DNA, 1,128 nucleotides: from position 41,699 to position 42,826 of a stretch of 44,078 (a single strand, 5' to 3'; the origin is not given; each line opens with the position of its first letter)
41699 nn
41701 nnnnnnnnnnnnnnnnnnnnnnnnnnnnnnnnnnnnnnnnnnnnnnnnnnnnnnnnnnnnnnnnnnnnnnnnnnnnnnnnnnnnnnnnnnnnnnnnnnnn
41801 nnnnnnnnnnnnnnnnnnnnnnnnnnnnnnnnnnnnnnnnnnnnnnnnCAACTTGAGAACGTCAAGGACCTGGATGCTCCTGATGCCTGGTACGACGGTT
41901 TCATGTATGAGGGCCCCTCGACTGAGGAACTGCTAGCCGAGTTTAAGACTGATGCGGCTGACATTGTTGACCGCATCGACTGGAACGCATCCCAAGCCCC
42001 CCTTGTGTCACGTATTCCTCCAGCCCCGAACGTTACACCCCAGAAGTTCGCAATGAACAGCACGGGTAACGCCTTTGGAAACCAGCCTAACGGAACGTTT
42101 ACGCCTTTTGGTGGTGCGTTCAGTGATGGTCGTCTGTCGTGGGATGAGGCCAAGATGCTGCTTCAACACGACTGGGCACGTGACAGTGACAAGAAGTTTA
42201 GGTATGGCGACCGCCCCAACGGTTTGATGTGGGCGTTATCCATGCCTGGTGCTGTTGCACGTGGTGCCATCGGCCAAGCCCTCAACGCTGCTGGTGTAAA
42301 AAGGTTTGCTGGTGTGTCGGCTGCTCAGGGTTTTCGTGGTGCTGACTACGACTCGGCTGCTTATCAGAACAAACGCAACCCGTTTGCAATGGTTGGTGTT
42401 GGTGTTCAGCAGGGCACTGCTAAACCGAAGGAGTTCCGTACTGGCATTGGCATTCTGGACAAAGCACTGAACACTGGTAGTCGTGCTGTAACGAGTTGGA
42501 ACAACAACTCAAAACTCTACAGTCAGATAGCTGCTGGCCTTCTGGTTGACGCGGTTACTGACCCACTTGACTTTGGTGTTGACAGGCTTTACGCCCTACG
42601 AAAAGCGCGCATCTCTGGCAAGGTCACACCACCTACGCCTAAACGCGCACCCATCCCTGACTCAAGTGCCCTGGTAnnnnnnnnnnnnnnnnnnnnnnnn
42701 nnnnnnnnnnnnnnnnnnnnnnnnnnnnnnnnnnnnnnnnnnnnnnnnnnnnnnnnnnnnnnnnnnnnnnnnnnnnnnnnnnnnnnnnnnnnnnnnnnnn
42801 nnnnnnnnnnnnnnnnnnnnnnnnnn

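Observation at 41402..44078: Unlisted 1404-aa gene spans the contig junction and fuses to ORF 1..1593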

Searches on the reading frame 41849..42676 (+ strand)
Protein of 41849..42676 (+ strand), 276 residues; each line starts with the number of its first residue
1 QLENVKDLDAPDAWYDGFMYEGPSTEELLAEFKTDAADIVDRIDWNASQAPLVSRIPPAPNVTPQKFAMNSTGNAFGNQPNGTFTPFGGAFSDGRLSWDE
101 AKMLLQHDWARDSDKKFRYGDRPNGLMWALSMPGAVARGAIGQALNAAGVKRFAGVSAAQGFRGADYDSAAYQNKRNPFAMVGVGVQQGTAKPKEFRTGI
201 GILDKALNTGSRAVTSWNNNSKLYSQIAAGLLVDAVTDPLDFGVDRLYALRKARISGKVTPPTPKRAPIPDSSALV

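Call 75: predict_structure(alignment_id=A3)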
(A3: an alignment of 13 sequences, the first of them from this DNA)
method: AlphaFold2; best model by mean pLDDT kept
length: 276 residues; sequences in the alignment: 13
mean_pLDDT: 44.7   pTM: 0.21
mean pLDDT of the five models: 44.7, 44.6, 42.7, 40.8, 39.8
residues with pLDDT >= 90: 0; 70-90: 17; 50-70: 43; < 50: 216
segments of 3 or more residues with pLDDT < 50: 1-11, 13-21, 53-57, 61-97, 100-129, 149-241, 254-276
pLDDT, mean of each block of 10 residues (from residue 1): 42 44 60 73 77 50 46 42 40 44 44 36 43 55 53 45 42 36 32 33 35 31 35 40 50 45 39 34
secondary structure, 60 per line:
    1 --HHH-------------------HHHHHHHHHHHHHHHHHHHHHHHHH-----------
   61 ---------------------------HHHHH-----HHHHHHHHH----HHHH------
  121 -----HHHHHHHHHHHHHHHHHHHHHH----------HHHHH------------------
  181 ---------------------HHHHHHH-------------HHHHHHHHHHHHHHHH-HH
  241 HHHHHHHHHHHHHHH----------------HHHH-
elements in order: H25-49 H88-92 H98-106 H111-114 H126-147 H158-162 H202-208 H222-237 H239-255 H272-275
